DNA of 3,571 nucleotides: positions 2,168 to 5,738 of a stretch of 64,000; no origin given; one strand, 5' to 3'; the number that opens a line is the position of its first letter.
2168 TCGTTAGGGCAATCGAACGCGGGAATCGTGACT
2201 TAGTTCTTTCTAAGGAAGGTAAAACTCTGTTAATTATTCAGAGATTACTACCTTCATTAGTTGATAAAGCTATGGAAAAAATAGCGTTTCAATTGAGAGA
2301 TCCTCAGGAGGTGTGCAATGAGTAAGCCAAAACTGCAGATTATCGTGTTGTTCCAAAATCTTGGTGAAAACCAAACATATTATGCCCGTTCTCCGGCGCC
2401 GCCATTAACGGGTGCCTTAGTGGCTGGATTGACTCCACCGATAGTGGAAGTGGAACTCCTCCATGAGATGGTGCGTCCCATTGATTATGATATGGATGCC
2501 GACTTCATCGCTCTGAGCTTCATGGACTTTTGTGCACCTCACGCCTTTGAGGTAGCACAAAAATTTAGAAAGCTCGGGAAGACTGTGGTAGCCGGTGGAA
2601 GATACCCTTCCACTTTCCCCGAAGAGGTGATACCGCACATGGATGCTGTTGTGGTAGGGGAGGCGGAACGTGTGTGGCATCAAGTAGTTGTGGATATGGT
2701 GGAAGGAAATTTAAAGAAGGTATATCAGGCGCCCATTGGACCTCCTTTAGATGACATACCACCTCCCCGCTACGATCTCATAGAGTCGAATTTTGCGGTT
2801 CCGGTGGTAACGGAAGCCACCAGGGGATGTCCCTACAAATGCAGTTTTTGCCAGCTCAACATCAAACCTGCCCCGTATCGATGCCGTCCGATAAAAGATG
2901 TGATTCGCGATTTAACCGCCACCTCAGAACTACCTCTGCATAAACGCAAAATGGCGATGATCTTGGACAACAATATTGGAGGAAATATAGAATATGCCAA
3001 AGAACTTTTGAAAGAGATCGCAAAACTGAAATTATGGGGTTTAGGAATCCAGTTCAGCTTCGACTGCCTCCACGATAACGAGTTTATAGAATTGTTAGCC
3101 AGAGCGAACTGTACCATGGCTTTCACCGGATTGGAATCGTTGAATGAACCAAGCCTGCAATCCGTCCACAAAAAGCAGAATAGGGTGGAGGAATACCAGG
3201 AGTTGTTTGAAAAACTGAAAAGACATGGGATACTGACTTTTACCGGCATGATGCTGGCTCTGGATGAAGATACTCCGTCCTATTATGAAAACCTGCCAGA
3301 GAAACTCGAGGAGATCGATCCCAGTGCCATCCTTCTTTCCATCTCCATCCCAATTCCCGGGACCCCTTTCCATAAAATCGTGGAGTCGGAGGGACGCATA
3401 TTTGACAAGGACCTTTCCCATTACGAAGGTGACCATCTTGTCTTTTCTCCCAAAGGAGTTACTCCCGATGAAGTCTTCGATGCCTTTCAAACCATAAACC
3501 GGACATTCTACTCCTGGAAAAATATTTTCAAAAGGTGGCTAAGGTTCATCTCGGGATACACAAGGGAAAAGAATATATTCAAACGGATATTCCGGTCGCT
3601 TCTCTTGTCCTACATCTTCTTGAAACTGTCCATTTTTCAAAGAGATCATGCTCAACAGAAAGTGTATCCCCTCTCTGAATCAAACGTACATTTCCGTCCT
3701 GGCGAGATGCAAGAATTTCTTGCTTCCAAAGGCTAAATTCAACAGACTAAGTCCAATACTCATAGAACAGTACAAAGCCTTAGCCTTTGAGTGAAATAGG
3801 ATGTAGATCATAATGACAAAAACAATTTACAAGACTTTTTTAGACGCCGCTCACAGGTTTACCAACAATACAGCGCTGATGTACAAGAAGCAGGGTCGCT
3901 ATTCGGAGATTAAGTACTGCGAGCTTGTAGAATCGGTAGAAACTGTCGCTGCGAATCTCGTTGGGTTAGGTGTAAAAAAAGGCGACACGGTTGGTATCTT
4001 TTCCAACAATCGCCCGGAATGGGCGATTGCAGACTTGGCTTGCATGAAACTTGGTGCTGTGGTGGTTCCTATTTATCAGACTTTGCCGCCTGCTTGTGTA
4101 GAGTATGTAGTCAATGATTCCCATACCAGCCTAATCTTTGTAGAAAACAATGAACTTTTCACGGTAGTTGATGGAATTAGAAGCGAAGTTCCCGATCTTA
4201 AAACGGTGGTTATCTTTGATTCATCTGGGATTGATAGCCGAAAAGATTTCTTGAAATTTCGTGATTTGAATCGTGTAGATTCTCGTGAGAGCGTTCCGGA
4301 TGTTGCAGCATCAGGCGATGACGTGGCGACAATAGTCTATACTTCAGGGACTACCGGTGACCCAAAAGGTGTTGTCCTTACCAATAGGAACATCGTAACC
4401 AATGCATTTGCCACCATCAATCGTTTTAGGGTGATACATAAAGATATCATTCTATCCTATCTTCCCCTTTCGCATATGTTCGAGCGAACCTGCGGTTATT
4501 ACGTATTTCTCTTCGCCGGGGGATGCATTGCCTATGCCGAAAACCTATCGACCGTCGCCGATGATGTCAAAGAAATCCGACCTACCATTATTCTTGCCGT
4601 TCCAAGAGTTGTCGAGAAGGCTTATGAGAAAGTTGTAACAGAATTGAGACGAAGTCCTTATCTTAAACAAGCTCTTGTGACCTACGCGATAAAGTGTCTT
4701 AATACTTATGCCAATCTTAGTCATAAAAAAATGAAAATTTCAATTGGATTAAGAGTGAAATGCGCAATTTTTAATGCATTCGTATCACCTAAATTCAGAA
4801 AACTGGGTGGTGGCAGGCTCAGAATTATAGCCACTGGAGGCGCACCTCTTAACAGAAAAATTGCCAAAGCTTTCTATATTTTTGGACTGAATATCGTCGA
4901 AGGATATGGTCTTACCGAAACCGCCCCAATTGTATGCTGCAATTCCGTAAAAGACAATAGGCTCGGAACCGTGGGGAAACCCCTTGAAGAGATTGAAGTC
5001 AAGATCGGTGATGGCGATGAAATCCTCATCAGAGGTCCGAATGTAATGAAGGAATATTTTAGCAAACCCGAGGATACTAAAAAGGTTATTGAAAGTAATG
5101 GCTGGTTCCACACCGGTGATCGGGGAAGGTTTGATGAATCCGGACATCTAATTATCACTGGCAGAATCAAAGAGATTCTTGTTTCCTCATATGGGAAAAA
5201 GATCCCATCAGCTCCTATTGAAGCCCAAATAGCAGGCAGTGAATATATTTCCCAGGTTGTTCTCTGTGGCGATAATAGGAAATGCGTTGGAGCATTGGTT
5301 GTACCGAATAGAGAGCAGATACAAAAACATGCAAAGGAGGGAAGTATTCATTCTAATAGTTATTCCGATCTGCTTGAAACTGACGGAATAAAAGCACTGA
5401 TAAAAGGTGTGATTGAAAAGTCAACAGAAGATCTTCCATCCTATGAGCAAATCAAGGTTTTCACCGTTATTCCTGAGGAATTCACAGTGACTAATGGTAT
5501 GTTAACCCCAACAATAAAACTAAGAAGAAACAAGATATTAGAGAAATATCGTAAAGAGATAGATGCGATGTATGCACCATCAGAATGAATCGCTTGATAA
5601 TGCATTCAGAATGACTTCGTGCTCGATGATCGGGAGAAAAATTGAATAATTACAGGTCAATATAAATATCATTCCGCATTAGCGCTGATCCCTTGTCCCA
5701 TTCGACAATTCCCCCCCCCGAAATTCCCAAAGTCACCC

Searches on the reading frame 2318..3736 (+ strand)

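Call 7: search_protein_families(library=pfam, proteins=[window:2318-3736:+], max_evalue=0.01)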
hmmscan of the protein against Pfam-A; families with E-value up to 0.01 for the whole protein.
window:2318-3736:+ (472 aa): 4 families
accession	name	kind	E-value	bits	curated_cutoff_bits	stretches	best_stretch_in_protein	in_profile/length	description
PF04055.27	Radical_SAM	-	1.4e-13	51.8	29.5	1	167-324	3-160/166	Radical SAM superfamily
PF02310.24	B12-binding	-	2.2e-05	24.7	32.1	1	58-119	49-116/121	B12 binding domain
PF13282.11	DUF4070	-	0.0016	18.9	22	1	349-418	1-69/144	Domain of unknown function (DUF4070)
PF19864.5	Radical_SAM_N2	-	0.0029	17.5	29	1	84-125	82-123/151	Radical SAM proteins, N-terminal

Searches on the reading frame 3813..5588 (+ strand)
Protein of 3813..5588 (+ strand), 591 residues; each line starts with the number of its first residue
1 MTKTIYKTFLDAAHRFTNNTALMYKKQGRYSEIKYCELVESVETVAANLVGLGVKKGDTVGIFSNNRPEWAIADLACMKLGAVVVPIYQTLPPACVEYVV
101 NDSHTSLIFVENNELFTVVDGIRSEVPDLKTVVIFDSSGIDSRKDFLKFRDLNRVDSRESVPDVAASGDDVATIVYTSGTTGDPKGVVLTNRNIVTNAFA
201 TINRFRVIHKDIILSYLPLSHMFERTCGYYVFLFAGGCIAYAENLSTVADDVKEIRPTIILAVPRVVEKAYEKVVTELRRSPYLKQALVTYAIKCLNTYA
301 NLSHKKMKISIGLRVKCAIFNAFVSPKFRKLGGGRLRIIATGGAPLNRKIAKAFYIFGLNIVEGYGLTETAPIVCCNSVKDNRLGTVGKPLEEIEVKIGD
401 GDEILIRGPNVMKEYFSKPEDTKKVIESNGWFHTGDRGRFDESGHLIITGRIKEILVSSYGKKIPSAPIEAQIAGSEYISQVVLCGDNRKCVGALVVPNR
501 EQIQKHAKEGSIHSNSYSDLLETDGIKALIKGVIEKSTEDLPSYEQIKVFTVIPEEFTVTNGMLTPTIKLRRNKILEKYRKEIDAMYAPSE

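Call 7: search_protein_families(library=pfam, proteins=[window:3813-5588:+], max_evalue=0.01)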
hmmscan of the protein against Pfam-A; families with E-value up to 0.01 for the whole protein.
window:3813-5588:+ (591 aa): 2 families
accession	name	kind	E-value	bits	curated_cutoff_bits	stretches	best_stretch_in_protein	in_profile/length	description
PF00501.34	AMP-binding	-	1.8e-82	277.6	29.9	1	11-416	3-384/384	AMP-binding enzyme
PF23562.2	AMP-binding_C_3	-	2e-14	54.5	20.8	1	454-589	2-122/124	AMP-binding enzyme C-terminal domain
